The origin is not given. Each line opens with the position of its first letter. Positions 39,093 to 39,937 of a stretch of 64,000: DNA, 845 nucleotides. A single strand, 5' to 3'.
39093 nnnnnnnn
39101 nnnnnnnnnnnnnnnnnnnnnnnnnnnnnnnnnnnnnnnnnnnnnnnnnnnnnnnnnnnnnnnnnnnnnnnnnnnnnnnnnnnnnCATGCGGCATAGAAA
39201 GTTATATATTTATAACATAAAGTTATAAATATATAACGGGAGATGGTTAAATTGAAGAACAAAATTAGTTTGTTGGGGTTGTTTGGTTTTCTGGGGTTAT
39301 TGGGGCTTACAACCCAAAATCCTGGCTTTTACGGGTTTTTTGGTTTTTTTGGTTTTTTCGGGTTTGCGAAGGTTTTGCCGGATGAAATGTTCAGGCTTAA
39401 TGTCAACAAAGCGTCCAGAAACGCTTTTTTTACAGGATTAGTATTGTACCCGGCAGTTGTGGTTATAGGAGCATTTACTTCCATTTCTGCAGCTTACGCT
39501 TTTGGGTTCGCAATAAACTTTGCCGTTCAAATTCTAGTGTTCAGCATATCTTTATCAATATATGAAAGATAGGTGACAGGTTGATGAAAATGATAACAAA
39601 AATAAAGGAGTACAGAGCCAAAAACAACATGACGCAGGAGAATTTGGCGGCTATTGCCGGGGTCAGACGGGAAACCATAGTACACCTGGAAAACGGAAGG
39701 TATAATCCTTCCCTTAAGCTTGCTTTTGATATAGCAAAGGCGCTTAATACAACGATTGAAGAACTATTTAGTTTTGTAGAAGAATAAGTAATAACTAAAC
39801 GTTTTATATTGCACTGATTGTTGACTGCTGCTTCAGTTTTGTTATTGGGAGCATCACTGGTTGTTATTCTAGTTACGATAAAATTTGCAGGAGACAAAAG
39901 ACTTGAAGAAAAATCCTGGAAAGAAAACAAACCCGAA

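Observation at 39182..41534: Two YozG-like XRE regulator plus small membrane protein modules flanking a membrane-anchored MBL hydrolase, each with its own palindromic operator over the promoter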

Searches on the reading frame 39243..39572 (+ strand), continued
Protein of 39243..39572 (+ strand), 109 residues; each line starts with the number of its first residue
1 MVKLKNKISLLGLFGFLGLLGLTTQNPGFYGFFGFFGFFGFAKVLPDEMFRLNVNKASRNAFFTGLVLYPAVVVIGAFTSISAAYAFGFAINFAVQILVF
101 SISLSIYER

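Call 92: search_protein_families(library=pfam, proteins=[L003:2719-3513:-, L003:3446-3691:-, L007:3382-3822:+, L007:4861-5475:+, L007:5543-6427:+, L007:3920-4360:+], max_evalue=0.01)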
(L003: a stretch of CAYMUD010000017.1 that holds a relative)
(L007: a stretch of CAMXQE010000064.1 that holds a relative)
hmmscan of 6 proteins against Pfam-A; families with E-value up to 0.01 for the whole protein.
L003:2719-3513:- (264 aa): 1 family
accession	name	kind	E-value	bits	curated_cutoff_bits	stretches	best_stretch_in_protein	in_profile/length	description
PF11368.13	DUF3169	-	4.6e-43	148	31.6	1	23-256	1-248/250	Protein of unknown function (DUF3169)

L003:3446-3691:- (81 aa): 7 families
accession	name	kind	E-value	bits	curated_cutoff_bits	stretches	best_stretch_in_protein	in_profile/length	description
PF01381.28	HTH_3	-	2.2e-17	63.2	23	1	17-70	1-54/55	Helix-turn-helix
PF13443.12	HTH_26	-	5.2e-09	36.7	22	1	17-77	2-63/63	Cro/C1-type HTH DNA-binding domain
PF13560.12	HTH_31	-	1.4e-08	35.4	27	1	17-70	6-60/64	Helix-turn-helix domain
PF12844.13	HTH_19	-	7.5e-06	26.2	30.2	1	20-70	7-57/64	Helix-turn-helix domain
PF04545.22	Sigma70_r4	-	0.00047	20.1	24.1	0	26-47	21-42/50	Sigma-70, region 4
PF07022.19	Phage_CI_repr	-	0.00077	20.2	22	1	24-76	10-62/65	Bacteriophage CI repressor helix-turn-helix domain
PF20432.4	Xre-like-HTH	-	0.0082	16.9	25.8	0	22-48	20-48/63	Antitoxin Xre-like helix-turn-helix domain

L007:3382-3822:+ (146 aa): 7 families
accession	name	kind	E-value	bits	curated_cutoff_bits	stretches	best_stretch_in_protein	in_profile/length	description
PF01381.28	HTH_3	-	2.2e-11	44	23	1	10-64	1-55/55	Helix-turn-helix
PF13560.12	HTH_31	-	8.9e-07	29.6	27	1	7-60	3-57/64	Helix-turn-helix domain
PF12844.13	HTH_19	-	6.6e-05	23.2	30.2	1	7-68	1-62/64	Helix-turn-helix domain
PF14549.12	P22_Cro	-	0.0032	17.6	30.2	1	21-42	12-33/60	DNA-binding transcriptional regulator Cro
PF13744.12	HTH_37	-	0.0046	17.2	27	1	8-41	21-54/80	Helix-turn-helix domain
PF10668.15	Phage_terminase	-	0.0054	16.8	22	0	20-39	24-43/67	Phage terminase small subunit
PF13443.12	HTH_26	-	0.0082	16.8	22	0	14-66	6-59/63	Cro/C1-type HTH DNA-binding domain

L007:4861-5475:+ (204 aa): 11 families
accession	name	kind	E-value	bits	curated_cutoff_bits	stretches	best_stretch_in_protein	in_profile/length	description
PF01381.28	HTH_3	-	5.4e-12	46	23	1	13-67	1-55/55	Helix-turn-helix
PF12844.13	HTH_19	-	8.3e-11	42.1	30.2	1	10-71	1-62/64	Helix-turn-helix domain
PF13560.12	HTH_31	-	9e-07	29.6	27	1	10-63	3-57/64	Helix-turn-helix domain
PF13443.12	HTH_26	-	3e-05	24.6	22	1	15-69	4-59/63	Cro/C1-type HTH DNA-binding domain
PF15731.11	MqsA_antitoxin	-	5.5e-05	23.7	30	1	9-54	70-115/131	Antitoxin component of bacterial toxin-antitoxin system, MqsA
PF07022.19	Phage_CI_repr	-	6.8e-05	23.6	22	1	23-71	14-61/65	Bacteriophage CI repressor helix-turn-helix domain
PF07754.17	HVO_2753_ZBP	-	0.00089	19.5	33.2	0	186-200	16-32/46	Small zinc finger protein HVO_2753-like, Zn-binding pocket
PF23455.1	DUF7129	-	0.0012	19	30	0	155-172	8-25/45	Domain of unknown function (DUF7129)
PF13744.12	HTH_37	-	0.0023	18.1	27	1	8-42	18-52/80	Helix-turn-helix domain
PF09716.15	ETRAMP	-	0.0024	18.2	29.1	1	57-117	16-71/81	Malarial early transcribed membrane protein (ETRAMP)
PF13384.12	HTH_23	-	0.0087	16.3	24.6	0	20-41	16-37/50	Homeodomain-like domain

L007:5543-6427:+ (294 aa): 1 family
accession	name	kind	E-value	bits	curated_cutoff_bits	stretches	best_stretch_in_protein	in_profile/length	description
PF02517.21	Rce1-like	-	8.3e-18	64.9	22.4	1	143-250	5-93/93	Type II CAAX prenyl endopeptidase Rce1-like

L007:3920-4360:+ (146 aa): 1 family
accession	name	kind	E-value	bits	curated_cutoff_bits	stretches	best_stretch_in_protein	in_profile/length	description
PF12676.12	DUF3796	-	2.9e-08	34.6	24.8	1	31-136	2-112/120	Protein of unknown function (DUF3796)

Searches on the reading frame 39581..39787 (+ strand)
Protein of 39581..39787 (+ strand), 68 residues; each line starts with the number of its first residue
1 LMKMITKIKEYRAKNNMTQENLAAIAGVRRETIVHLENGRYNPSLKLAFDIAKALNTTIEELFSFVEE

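Call 3: search_protein_families(library=pfam, proteins=[window:39581-39787:+], max_evalue=1)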
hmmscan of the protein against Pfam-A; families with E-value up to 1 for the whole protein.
window:39581-39787:+ (68 aa): 11 families
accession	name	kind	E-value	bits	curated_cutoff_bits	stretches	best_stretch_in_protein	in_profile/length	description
PF01381.28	HTH_3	-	2e-17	63.4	23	1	8-62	1-55/55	Helix-turn-helix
PF12844.13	HTH_19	-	2.3e-10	40.7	30.2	1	7-64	3-60/64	Helix-turn-helix domain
PF13443.12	HTH_26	-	8.2e-09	36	22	1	7-67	1-62/63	Cro/C1-type HTH DNA-binding domain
PF13560.12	HTH_31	-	3.7e-07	30.8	27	1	8-61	6-60/64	Helix-turn-helix domain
PF13545.12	HTH_Crp_2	-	0.00092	19.6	27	1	16-33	22-39/70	Crp-like helix-turn-helix domain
PF07022.19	Phage_CI_repr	-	0.061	14.1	22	1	17-62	13-57/65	Bacteriophage CI repressor helix-turn-helix domain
PF00620.32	RhoGAP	-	0.067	13.5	24.5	1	2-26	115-139/148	RhoGAP domain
PF13413.12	HTH_25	-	0.079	13.2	24.6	1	9-42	3-36/62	Helix-turn-helix domain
PF21238.2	Pus10_C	-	0.082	12.9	27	1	3-51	171-219/232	Pus10, C-terminal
PF13744.12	HTH_37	-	0.094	13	27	1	4-41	19-56/80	Helix-turn-helix domain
PF15731.11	MqsA_antitoxin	-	0.2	12.2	30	1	6-47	72-113/131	Antitoxin component of bacterial toxin-antitoxin system, MqsA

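Call 4: search_protein_families(library=ncbifam, proteins=[window:39581-39787:+], max_evalue=1)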
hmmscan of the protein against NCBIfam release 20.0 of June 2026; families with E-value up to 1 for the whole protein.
window:39581-39787:+ (68 aa): 20 families
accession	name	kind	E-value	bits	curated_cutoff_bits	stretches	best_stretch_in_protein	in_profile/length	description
NF041951.1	phage_RstR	subfamily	1.4e-10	41.4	80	1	2-63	1-62/108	RstR family transcriptional repressor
TIGR03070.1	couple_hipB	subfamily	2.9e-10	39.9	71.65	1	7-58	6-57/58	type II toxin-antitoxin system Y4mF family antitoxin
NF006015.0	PRK08154.1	subfamily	1.6e-09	37.3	204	1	3-64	30-91/314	anaerobic benzoate catabolism transcriptional regulator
NF047948.1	male_kill_WMK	equivalog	4.9e-08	32.8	300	1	4-64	163-223/300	WO male-killing family protein Wmk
NF010465.0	PRK13890.1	equivalog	5.3e-08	33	96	1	5-62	7-64/121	conjugal transfer protein TrbA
TIGR00270.2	TIGR00270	equivalog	6.1e-08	32.6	110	1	7-61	79-133/159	multiprotein bridging factor aMBF1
NF003162.0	PRK04140.1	equivalog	1e-06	28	263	1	7-60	130-183/317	transcriptional regulator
NF007271.0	PRK09726.1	equivalog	1.3e-06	28.3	79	1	4-58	13-67/88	type II toxin-antitoxin system antitoxin HipB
TIGR03830.1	CxxCG_CxxCG_HTH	subfamily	2.4e-05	24.1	61.8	1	7-46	69-108/127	type II TA system antitoxin MqsA family protein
NF046032.1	TransRegSlrRBacil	equivalog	0.00014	22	250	1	4-64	1-63/149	HTH-type transcriptional regulator SlrR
NF041575.1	antitoxPezA_Strep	equivalog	0.00057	19.9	290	1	7-57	5-55/158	type II toxin-antitoxin system antitoxin PezA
NF041493.1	MobT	equivalog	0.00071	18.5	600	1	8-57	1-50/383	MobT family relaxase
NF007257.0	PRK09706.1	subfamily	0.00075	19.3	101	1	6-57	8-59/135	transcriptional repressor DicA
NF041265.1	NadS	equivalog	0.0032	17.8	60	1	5-48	32-74/94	NadS family protein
NF007408.0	PRK09943.1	equivalog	0.0069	16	211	1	6-64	10-68/185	HTH-type transcriptional regulator PuuR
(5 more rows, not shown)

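Call 13: search_solved_structures(query=window:39581-39787:+, max_evalue=0.001)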
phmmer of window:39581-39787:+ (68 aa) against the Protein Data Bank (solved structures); distinct sequences matched with E-value up to 0.001: 11.
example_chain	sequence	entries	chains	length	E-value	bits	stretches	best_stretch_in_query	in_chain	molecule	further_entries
1utx_A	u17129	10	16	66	3e-11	46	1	4-65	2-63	CYLR2 | cytolysin regulator 2 | PUTATIVE TRANSCRIPTION REGULATOR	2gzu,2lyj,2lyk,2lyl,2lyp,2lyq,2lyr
9k3w_A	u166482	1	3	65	9.1e-11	44.5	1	7-64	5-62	Transcriptional regulator, PbsX family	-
2xiu_A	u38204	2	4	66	2.2e-10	43.3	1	4-65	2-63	CYLR2 | CYLR2 SYNONYM CYTOLYSIN REPRESSOR 2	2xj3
3ivp_A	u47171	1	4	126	8.2e-06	29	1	7-63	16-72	Putative transposon-related DNA-binding protein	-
6rnz_A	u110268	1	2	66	2.3e-05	27.6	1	2-67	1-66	HTH-type transcriptional regulator DdrOC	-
8tac_A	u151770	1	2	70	0.00012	25.4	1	6-54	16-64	DBP48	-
6rnx_A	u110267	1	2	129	0.00013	25.3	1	2-67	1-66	HTH-type transcriptional regulator DdrOC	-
6rmq_A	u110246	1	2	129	0.00013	25.3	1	2-67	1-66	HTH-type transcriptional regulator DdrOC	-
6jq1_A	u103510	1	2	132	0.00014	25.2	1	2-67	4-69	Transcriptional regulator, XRE family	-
4ghj_A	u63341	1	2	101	0.00024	24.4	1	7-58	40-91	Probable transcriptional regulator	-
1y7y_A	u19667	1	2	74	0.0005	23.4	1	3-63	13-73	C.AhdI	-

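Call 88: search_protein_families(library=padloc, proteins=[window:39584-39787:+], max_evalue=0.01)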
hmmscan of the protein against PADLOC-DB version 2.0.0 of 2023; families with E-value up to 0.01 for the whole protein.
window:39584-39787:+ (67 aa): 19 families
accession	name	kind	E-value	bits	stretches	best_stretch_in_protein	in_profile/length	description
PDLC02926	HTH_VI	-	3.8e-10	37.9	1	6-66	5-65/92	-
PDLC03665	Control_protein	-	4.1e-09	34.6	1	5-64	11-71/77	control protein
PDLC03671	Control_protein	-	4.2e-09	34.5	1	6-62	18-74/84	control protein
PDLC04142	capH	-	5.5e-09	35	1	4-61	8-65/103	capH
PDLC03536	REase_II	-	2.4e-06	25.4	1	7-62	15-70/237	Type II restriction enzyme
PDLC03666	Control_protein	-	3.3e-06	25.5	1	8-66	12-70/77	control protein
PDLC03949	RmrA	-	3.6e-06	24.1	1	6-59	6-59/363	-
PDLC03664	Control_protein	-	4.8e-06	24.9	1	2-62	13-73/74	control protein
PDLC03952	RmrA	-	5.3e-06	23.5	1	5-58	25-78/395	-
PDLC03954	RmrA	-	1.6e-05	22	1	5-59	13-67/380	-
PDLC03944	RmrA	-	2.9e-05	21.3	1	6-56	10-60/384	-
PDLC03946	RmrA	-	4.8e-05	20.3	1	6-58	6-58/357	-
PDLC03669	Control_protein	-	0.00027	19.2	1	7-44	14-51/96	control protein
PDLC03951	RmrA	-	0.00029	17.9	1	6-59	12-65/400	-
PDLC03947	RmrA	-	0.00079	16.4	1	5-56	14-65/383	-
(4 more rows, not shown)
